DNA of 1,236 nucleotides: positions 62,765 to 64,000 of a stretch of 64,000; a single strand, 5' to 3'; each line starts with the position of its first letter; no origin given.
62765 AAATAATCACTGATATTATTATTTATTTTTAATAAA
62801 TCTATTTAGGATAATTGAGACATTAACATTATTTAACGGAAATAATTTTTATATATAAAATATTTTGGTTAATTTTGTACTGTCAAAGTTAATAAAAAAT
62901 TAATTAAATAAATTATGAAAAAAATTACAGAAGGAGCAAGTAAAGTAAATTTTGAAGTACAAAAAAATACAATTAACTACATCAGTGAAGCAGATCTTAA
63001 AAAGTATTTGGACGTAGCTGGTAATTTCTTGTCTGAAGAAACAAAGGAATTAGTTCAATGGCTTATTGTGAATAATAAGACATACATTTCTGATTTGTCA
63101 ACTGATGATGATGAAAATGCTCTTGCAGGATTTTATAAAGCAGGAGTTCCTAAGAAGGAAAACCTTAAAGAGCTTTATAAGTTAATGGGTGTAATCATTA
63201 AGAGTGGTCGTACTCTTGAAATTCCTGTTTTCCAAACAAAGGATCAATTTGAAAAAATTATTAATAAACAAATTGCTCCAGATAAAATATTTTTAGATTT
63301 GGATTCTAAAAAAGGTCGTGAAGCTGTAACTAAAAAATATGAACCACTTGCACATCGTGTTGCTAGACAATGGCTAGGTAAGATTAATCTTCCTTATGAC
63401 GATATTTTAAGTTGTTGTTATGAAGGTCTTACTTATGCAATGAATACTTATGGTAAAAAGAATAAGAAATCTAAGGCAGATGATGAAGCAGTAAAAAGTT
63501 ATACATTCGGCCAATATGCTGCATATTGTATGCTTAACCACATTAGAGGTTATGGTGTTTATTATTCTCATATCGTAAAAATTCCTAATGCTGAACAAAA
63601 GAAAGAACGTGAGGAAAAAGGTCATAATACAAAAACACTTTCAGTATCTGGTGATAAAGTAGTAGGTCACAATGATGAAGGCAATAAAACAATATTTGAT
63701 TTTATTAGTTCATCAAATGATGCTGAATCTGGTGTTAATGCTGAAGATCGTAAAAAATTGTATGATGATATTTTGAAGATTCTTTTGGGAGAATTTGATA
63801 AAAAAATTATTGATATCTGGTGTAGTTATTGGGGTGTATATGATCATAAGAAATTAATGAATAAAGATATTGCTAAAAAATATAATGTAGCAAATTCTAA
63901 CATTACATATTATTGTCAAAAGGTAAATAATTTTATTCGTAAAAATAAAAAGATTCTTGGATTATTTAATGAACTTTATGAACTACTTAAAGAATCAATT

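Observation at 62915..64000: Sigma-70-family sigma factor encoded by the phage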

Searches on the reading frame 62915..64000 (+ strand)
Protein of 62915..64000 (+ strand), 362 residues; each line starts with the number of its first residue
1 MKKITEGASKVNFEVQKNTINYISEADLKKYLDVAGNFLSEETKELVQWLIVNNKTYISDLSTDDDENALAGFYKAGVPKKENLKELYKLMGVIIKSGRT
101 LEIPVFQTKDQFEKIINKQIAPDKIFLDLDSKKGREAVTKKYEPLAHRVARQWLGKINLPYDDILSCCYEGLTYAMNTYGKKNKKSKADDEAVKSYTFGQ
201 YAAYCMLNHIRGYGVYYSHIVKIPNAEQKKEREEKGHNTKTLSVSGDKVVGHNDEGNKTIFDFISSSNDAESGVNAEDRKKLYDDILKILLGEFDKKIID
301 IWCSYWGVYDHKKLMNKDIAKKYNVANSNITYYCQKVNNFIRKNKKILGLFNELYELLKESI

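Call 6: search_protein_families(library=pfam, proteins=[window:62915-64000:+], max_evalue=10)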
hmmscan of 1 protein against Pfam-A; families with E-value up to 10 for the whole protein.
window:62915-64000:+ (362 aa): 2 families
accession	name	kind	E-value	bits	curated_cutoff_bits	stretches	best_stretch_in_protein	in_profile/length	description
PF11305.13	DUF3107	-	0.042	14.6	27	1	95-138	8-51/73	Protein of unknown function (DUF3107)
PF00196.25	GerE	-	0.13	12.4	23.5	1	314-337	18-41/57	Bacterial regulatory proteins, luxR family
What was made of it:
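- On Sigma-70 family (TIGR02937 superfamily / Pfam Sigma70_r2 plus r4): Pfam gives no hit (call 6).
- Tried and rejected: Pfam on the single sequence gave nothing usable (call 6).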

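Call 7: search_protein_families(library=phrogs, proteins=[window:62915-64000:+], max_evalue=1)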
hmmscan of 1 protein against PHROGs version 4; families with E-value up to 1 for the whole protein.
window:62915-64000:+ (362 aa): 3 families
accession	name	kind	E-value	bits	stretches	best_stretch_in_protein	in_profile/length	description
phrog_351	-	transcription regulation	5.3e-13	49.4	1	105-336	487-717/928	RNA polymerase sigma factor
phrog_19415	-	unknown function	0.006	17.6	1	228-333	89-199/224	-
phrog_17211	-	unknown function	0.075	14.2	0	102-139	15-53/116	-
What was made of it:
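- On PHROG 351 (phage 'RNA polymerase sigma factor'): E 5.3e-13, aa 105-336 (call 7).
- Checked: PHROG 351 'RNA polymerase sigma factor' matches at E 5e-13 (call 7).
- PHROG 351, E 5e-13 (call 7).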

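Call 8: search_protein_families(library=ncbifam, proteins=[window:62915-64000:+], max_evalue=10)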
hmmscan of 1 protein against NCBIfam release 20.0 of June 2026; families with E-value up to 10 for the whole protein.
window:62915-64000:+ (362 aa): 4 families
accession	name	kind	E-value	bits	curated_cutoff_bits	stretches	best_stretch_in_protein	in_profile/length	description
TIGR02937.1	sigma70-ECF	superfamily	3e-05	23.7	42.9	1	135-342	3-162/165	sigma-70 family RNA polymerase sigma factor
NF005644.0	PRK07408.1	subfamily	0.0099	15.5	261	1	135-227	29-110/258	RNA polymerase sigma factor SigF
NF009507.0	PRK12865.1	equivalog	0.012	15.9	149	1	7-75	12-81/97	YciI-like protein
NF009502.0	PRK12863.1-1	equivalog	0.1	12.9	137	1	10-76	15-80/96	YciI-like protein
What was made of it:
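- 63737..63949 (+): Sigma4 domain (aa 275-345). Region 4.1 at 63743-63835; region 4.2 helix-turn-helix at 63860-63946. TIGR02937 match extends to model position 162 of 165 (call 8).
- On Sigma-70 family (TIGR02937 superfamily / Pfam Sigma70_r2 plus r4): TIGR02937 scores 23.7 bits against a cutoff of 42.9 (call 8). The TIGR02937 stretch reaches model position 162 of 165 (call 8).
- Checked: It is covered by the single-stretch TIGR02937 match (aa 135-342 against model positions 3-162 of 165, call 8). The window protein on its own is weak: no Pfam hit (call 6), and 23.7 bits on TIGR02937 against a cutoff of 42.9 (call 8).
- The single sequence has no Pfam hit and is below the TIGR02937 cutoff (calls 6, 8).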

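Call 9: search_dna_similar(query=window:62915-64000:+, collection=phages, mode=protein, max_rows=30)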
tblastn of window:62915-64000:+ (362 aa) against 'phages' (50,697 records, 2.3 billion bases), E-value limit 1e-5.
No match.

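Call 11: find_homologous_proteins(query=window:62915-64000:+, max_evalue=0.001)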
Query window:62915-64000:+ (362 aa): 251 proteins with E <= 0.001 among 5442 candidates; the best 120 are listed.
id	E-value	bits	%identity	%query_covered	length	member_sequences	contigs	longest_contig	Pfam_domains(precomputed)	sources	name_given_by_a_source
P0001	2.9e-238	808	100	100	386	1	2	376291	-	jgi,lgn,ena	-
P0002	2.7e-208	709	87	100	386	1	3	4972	-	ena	-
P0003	5.3e-189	646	78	100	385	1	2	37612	-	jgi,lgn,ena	-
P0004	7.2e-189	645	77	100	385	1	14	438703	-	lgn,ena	-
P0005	2.1e-185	634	77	100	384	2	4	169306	-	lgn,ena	-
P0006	8.8e-185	632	77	100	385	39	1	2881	-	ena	-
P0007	1.6e-184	631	76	100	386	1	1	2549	-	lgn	-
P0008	1.3e-183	628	76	100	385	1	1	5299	-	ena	-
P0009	5.7e-183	626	76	100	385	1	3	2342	-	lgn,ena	-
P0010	5.7e-183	626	76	100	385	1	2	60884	-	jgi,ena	-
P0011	7.8e-183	626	76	100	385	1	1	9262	-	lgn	-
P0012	8.4e-183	626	76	100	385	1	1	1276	-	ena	-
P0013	1.5e-182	625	76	100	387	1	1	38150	-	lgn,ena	-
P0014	2.8e-182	624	75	100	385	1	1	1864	-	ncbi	-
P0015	1.1e-181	622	76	100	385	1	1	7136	-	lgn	-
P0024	6.4e-174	596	72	100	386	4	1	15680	-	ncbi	-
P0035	2.5e-161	555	67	100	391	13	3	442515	-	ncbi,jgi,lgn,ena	-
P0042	3.4e-147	508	62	100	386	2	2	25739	-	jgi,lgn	jgi:RNA polymerase sigma factor (sigma-70 family)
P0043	1.3e-146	507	63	99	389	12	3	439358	-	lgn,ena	-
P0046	3.8e-138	479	59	100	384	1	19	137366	-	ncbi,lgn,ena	-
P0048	8.0e-128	445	73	72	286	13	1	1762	-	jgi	jgi:DNA-directed RNA polymerase specialized sigma subunit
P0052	4.4e-117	409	55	99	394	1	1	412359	-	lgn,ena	-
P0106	4.7e-104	367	51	99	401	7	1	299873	-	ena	-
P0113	1.8e-102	361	48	97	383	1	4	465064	PF04542.21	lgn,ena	-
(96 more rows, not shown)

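Call 13: find_encoding_contigs(protein=P0001, flank=10000, max_places=4)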
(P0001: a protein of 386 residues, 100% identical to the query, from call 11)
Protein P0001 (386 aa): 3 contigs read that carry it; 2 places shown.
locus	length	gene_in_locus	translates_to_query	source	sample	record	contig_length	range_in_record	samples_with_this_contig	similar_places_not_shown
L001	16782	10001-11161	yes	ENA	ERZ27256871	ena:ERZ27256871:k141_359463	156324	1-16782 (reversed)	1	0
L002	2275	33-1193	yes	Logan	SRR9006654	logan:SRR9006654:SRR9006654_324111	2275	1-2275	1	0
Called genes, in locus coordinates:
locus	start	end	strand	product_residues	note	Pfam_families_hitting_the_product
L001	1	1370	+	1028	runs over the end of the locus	-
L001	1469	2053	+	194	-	-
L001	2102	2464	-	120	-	-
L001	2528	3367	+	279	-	-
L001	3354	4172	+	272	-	PF01697:Glyco_transf_92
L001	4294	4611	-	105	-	-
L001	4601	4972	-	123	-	PF18151:DUF5601 (faint)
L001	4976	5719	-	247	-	PF03819:MazG (weak)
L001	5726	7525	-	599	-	PF00270:DEAD, PF04851:ResIII, PF00271:Helicase_C (weak)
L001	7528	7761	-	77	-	-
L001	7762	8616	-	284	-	-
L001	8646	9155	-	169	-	-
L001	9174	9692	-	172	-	-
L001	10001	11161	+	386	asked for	-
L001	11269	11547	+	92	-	-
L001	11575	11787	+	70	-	-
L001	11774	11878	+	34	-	-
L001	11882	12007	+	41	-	-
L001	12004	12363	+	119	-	-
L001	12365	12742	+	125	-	-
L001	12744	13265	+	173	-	-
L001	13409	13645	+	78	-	-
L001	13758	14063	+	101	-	-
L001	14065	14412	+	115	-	-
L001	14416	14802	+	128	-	-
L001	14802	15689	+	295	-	-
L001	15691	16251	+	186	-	-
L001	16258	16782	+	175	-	?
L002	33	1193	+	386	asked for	-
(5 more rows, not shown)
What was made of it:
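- Checked: It is also encoded on ENA contig k141_359463 (L001 10001-11161, call 13).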

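Call 15: search_solved_structures(query=A1, max_evalue=1, show_alignments=3)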
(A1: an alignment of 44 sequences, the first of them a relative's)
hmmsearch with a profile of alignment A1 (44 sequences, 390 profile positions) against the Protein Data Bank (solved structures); distinct sequences matched with E-value up to 1: 64 (the best 60 are shown).
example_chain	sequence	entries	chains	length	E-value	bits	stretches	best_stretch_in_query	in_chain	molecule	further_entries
7ckq_F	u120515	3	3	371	1.7e-05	27.3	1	135-230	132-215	RNA polymerase sigma factor SigA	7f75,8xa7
1ku2_A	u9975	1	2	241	4.2e-05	26.1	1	133-232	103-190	sigma factor sigA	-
3ugo_A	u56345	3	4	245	4.4e-05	26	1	133-232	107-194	RNA polymerase sigma factor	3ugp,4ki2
8h3v_G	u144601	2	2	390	6.3e-05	25.5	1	136-229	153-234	RNA polymerase sigma factor SigA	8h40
5tw1_F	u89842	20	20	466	8.4e-05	25.1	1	135-231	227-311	RNA polymerase sigma factor SigA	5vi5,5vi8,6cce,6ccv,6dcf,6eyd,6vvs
4xln_F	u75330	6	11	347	9.3e-05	24.9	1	133-232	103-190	RNA polymerase sigma factor SigA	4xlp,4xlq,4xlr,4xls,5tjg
1l9u_H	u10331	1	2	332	9.6e-05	24.9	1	134-232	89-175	SIGMA FACTOR SIGA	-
7kif_F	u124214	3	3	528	0.00014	24.3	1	134-231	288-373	RNA polymerase sigma factor SigA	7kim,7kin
5uh5_F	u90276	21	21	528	0.00014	24.3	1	134-231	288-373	RNA polymerase sigma factor SigA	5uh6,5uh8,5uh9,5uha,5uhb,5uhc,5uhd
3dxj_F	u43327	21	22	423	0.00015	24.3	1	134-232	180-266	RNA polymerase pricipal sigma factor (RpoD); CHAIN F, P | RNA polymerase sigma factor | RNA polymerase sigma factor SigA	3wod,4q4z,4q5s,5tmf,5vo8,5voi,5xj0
1iw7_F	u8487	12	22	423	0.00015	24.3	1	134-232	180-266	RNA polymerase sigma-70 subunit | principal sigma factor | DNA-directed RNA polymerase sigma chain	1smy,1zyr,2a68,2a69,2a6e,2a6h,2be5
6bzo_F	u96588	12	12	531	0.00015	24.3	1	134-231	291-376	RNA polymerase sigma factor SigA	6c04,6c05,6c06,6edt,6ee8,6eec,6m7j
9ujk_F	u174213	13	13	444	0.00015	24.3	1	134-232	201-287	RNA polymerase sigma factor SigA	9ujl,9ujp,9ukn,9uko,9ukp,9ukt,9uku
1l9z_H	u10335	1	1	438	0.00015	24.2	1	134-232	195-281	SIGMA FACTOR SIGA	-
9fo6_F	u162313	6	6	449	0.00016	24.2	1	134-232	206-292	RNA polymerase sigma factor SigA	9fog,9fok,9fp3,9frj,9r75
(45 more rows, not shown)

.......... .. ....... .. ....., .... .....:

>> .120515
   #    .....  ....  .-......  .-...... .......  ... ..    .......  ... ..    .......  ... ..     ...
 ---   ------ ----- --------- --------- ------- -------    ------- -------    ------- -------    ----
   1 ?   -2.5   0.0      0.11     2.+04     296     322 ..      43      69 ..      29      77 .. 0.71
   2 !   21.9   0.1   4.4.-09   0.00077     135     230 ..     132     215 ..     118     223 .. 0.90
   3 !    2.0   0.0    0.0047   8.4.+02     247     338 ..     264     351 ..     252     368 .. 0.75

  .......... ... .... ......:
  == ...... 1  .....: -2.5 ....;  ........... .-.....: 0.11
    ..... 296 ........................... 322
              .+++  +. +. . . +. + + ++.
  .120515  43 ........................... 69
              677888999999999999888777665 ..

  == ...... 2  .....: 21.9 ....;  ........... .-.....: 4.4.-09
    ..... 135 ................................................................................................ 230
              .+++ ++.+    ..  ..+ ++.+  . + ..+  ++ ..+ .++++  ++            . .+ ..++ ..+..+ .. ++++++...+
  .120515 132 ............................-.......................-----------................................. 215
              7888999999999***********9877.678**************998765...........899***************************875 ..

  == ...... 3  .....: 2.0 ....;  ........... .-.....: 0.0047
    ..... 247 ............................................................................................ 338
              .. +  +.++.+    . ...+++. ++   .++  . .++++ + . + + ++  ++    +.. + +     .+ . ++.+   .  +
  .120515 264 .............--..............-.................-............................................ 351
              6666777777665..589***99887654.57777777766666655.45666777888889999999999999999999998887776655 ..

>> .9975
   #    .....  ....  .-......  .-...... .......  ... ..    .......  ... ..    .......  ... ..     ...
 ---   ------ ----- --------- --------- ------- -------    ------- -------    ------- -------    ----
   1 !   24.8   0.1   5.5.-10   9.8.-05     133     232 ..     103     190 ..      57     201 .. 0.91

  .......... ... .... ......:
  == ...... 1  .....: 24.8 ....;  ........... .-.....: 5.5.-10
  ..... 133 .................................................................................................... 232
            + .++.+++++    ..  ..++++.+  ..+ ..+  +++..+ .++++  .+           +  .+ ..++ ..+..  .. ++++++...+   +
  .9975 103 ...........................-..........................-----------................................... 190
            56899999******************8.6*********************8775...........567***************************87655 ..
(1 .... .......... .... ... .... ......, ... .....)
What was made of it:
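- On Sigma-70 family (TIGR02937 superfamily / Pfam Sigma70_r2 plus r4): The family profile aligns aa 135-230 to SigA region 2, E 1.7e-5 (call 15).
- Checked: E-values run from 1.7e-5 to 1e-4, and the family consensus 'vRIP' falls on the '(I)RIPVH' box (call 15).
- Profile alignment to SigA region 2 (call 15).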

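Call 22: predict_structure(alignment_id=A1)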
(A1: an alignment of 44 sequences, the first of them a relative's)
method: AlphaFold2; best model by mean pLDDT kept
length: 386 residues; sequences in the alignment: 44
mean_pLDDT: 73.9   pTM: 0.52
mean pLDDT of the five models: 73.9, 73.9, 72.4, 71.8, 70.7
residues with pLDDT >= 90: 92; 70-90: 170; 50-70: 54; < 50: 70
segments of 3 or more residues with pLDDT < 50: 1-9, 220-222, 240-273, 365-386
pLDDT, mean of each block of 10 residues (from residue 1): 37 81 94 89 95 92 87 90 91 89 94 91 89 88 86 74 88 87 62 72 81 61 57 56 33 30 36 59 85 91 81 84 87 86 83 69 49 32 32
secondary structure, 60 per line:
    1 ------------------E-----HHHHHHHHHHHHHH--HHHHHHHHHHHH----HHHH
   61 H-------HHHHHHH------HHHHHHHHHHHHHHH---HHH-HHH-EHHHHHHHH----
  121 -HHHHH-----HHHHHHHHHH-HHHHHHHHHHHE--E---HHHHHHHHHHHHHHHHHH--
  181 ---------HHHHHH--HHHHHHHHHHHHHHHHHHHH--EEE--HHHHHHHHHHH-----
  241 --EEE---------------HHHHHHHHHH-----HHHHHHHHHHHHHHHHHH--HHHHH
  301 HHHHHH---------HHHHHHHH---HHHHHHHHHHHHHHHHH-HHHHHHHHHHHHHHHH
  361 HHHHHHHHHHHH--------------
elements in order: H25-38 H41-52 H57-61 H69-75 H82-96 H109-116 H122-126 H132-141 H143-153 H161-178 H190-195 H198-217 E220-222 H225-235 E243-245 H261-270 H276-293 H296-306 H316-323 H327-343 H345-372

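Call 27: fold_search(model_id=the predicted structure, library=pdb)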
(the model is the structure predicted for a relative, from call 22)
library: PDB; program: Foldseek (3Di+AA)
matches with E <= 10: 241; with E <= 0.001: 5
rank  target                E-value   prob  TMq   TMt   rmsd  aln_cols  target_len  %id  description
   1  9a58_A                4.3e-04  1.00  0.21  0.22  28.4       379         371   13  Integrative model of SIGA-RPOC by crosslinking MS and deep learning (released 2024-09-18)
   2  6edt_F                6.5e-04  1.00  0.20  0.23  23.0       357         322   14  Mycobacterium tuberculosis RNAP open promoter complex with RbpA/CarD and AP3 promoter (released 2018-11-21)
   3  7p5x_AF               7.8e-04  1.00  0.21  0.25  26.1       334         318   16  Mycobacterial RNAP with transcriptional activator PafBC (released 2021-12-22)
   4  6n57_L                8.2e-04  1.00  0.20  0.14  22.1       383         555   14  Cryo-EM structure of Escherichia coli RNAP polymerase bound with TraR in conformation I (released 2020-02-26)
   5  7kin_F                9.0e-04  1.00  0.20  0.23  23.3       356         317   15  Mycobacterium tuberculosis WT RNAP transcription open promoter complex with WhiB7 promoter (released 2021-04-21)
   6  6vjs_Y                1.3e-03  0.99  0.18  0.15  22.6       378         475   13  Escherichia coli RNA polymerase and ureidothiophene-2-carboxylic acid complex (released 2020-10-07)
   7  4jkr_F                1.5e-03  0.99  0.20  0.16  23.4       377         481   12  Crystal Structure of E. coli RNA Polymerase in complex with ppGpp (released 2013-05-15)
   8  6vvt_F                1.6e-03  1.00  0.21  0.26  22.8       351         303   18  Crystal structure of a Mycobacterium smegmatis transcription initiation complex with Rifampicin-resistant RNA polymera (released 2020-10-21)
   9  5tjg_F                1.6e-03  0.99  0.19  0.21  21.6       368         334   13  Thermus aquaticus delta1.1-sigmaA holoenzyme/downstream-fork promoter complex with an open clamp (released 2017-06-21)
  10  6dcf_F                1.7e-03  1.00  0.21  0.26  22.8       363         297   14  Crystal structure of a Mycobacterium smegmatis transcription initiation complex with Rifampicin-resistant RNA polymera (released 2018-09-05)
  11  8ftd_L                1.8e-03  0.99  0.20  0.16  23.1       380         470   11  Structure of Escherichia coli CedA in complex with transcription initiation complex (released 2024-01-10)
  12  4xln_F                1.9e-03  1.00  0.20  0.22  22.0       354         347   13  Crystal structure of T. aquaticus transcription initiation complex containing bubble promoter and RNA (released 2015-09-23)
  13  6vvv_F                2.1e-03  1.00  0.21  0.26  22.7       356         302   15  Crystal structure of a Mycobacterium smegmatis transcription initiation complex with Rifampicin-resistant RNA polymera (released 2020-10-21)
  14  4mex_F                2.5e-03  1.00  0.22  0.18  22.7       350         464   12  Crystal structure of Escherichia coli RNA polymerase in complex with salinamide A (released 2014-05-21)
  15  7mke_L                2.6e-03  0.99  0.19  0.16  22.9       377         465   12  Cryo-EM structure of Escherichia coli RNA polymerase bound to lambda PR promoter DNA (class 2) (released 2021-09-29)
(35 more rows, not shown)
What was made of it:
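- All 50 top Foldseek matches in the PDB are sigma factors (call 27).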

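Call 29: search_dna_similar(query=P0001, collection=phages, mode=protein, max_evalue=10, max_rows=30)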
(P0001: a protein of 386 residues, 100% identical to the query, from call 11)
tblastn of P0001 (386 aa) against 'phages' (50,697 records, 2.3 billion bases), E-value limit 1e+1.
Records with a match: 1; places in all: 1; records where one place covers at least 80% of the query: 0.
Best place of each record, by identity: <60% 1.
By first word of the organism name: Xanthomonas 1.
By host as written in the record: Xanthomonas vesicatoria 1.
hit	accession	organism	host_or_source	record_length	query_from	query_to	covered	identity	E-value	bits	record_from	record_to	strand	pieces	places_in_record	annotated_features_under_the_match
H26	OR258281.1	Xanthomonas phage XaC1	Xanthomonas vesicatoria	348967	129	224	25%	27.1%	7e-1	38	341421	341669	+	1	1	RNA polymerase sigma factor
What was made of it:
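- Closest known: RpoD-like sigma factors of RNAP-less 'group 2'. Different: The only tblastn hit at E up to 10 is the Xanthomonas phage XaC1 sigma at E 0.7 (calls 9, 29).
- Tried and rejected: At E up to 10 the only hit was the XaC1 sigma, E 0.7 (call 29).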

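Call 30: search_protein_families(library=pfam, alignment_id=A1, max_evalue=0.01)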
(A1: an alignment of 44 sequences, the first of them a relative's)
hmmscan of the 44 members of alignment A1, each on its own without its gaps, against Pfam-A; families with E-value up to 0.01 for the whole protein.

A. member 1, P0001 (386 aa): 0 families

B. families by the number of members that match (of 44 scanned): 8 families
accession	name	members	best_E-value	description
PF04542.20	Sigma70_r2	16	1.5e-07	Sigma-70 region 2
PF00196.25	GerE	4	0.0031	Bacterial regulatory proteins, luxR family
PF04967.18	HTH_10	1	0.0012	HTH DNA binding domain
PF07912.19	ERp29_N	1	0.0018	ERp29, N-terminal domain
PF18908.5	DUF5663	1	0.002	Protein of unknown function (DUF5663)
PF13791.11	Sigma_reg_C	1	0.0047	Sigma factor regulator C-terminal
PF16566.10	CREPT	1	0.0066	Cell-cycle alteration and expression-elevated protein in tumour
PF11305.13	DUF3107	1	0.0094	Protein of unknown function (DUF3107)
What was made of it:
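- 63737..63949 (+): GerE-type HTH hint at aa 314-337 (calls 6, 30).
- On Sigma-70 family (TIGR02937 superfamily / Pfam Sigma70_r2 plus r4): Pfam Sigma70_r2 hits 16 of 44 members, best 1.5e-7 (call 30). No member reached Pfam Sigma70_r4 at E 0.01 or better; there are only GerE-type hints (call 30).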
